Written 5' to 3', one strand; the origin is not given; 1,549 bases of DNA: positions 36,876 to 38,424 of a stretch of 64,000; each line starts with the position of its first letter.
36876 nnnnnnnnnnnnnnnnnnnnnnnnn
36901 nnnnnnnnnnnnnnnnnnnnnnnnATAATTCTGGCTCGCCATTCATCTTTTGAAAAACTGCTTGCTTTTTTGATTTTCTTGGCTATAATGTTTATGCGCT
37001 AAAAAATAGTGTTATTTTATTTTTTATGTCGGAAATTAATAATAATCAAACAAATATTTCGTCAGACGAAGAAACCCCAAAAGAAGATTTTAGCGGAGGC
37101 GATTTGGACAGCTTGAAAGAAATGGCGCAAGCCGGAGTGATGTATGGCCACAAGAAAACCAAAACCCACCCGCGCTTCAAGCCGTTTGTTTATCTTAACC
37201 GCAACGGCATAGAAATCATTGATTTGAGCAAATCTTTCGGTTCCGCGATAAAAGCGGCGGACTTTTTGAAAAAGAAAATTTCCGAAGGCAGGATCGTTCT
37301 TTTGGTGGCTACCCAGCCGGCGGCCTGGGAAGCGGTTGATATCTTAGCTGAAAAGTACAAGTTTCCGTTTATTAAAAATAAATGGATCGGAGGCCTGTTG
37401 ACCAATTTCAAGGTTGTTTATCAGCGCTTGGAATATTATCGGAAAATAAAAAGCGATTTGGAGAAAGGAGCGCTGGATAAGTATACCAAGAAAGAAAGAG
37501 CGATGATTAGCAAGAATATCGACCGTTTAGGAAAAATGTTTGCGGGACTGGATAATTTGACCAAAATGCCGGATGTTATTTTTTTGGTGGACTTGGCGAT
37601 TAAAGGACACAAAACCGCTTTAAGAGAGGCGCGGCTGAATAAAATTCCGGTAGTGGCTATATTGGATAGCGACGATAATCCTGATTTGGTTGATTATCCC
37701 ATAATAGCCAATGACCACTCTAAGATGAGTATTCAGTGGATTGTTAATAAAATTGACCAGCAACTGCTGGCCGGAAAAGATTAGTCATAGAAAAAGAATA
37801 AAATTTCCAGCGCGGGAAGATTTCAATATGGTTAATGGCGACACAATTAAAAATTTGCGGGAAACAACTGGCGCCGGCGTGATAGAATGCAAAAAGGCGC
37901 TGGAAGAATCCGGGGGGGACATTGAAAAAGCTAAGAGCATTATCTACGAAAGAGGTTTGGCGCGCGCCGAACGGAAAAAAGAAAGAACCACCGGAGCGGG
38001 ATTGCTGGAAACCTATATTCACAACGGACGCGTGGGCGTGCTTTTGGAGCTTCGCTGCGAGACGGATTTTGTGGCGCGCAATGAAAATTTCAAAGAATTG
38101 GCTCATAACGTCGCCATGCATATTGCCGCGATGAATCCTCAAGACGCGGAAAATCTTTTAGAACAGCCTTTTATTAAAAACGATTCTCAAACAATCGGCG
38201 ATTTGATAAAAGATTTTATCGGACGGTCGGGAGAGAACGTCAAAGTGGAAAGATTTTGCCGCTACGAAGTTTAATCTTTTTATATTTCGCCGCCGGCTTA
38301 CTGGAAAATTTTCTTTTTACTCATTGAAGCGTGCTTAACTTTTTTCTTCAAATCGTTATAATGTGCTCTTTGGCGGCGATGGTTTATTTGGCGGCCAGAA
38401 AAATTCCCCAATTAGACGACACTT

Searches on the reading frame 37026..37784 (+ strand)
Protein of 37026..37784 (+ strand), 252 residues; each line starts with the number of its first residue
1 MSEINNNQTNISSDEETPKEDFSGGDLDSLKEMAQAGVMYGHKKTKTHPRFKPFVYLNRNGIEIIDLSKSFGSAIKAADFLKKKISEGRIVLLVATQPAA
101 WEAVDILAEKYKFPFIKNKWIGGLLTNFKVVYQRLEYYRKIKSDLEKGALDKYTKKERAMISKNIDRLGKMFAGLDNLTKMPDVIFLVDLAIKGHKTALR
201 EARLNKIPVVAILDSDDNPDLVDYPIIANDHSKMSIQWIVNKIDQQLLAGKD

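Call 24: search_protein_families(library=pfam, proteins=[window:37026-37784:+], max_evalue=0.001)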
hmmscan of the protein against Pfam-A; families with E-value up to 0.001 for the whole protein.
window:37026-37784:+ (252 aa): 1 family
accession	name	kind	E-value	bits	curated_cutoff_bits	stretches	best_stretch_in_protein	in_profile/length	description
PF00318.25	Ribosomal_S2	-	5.2e-57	193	26.1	1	35-247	3-213/216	Ribosomal protein S2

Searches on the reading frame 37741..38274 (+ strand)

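Call 55: search_protein_families(library=pfam, proteins=[window:37741-38274:+], max_evalue=0.001)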
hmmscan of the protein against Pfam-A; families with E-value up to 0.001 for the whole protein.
window:37741-38274:+ (177 aa): 2 families
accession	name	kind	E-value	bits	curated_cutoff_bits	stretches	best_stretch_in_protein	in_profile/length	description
PF00889.24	EF_TS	-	6e-19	68.9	27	1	99-176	1-76/204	Elongation factor TS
PF25025.1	EF-Ts_N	-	6e-05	23.4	33.2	1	34-66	15-48/60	Elongation factor Ts, mitochondrial, N-terminal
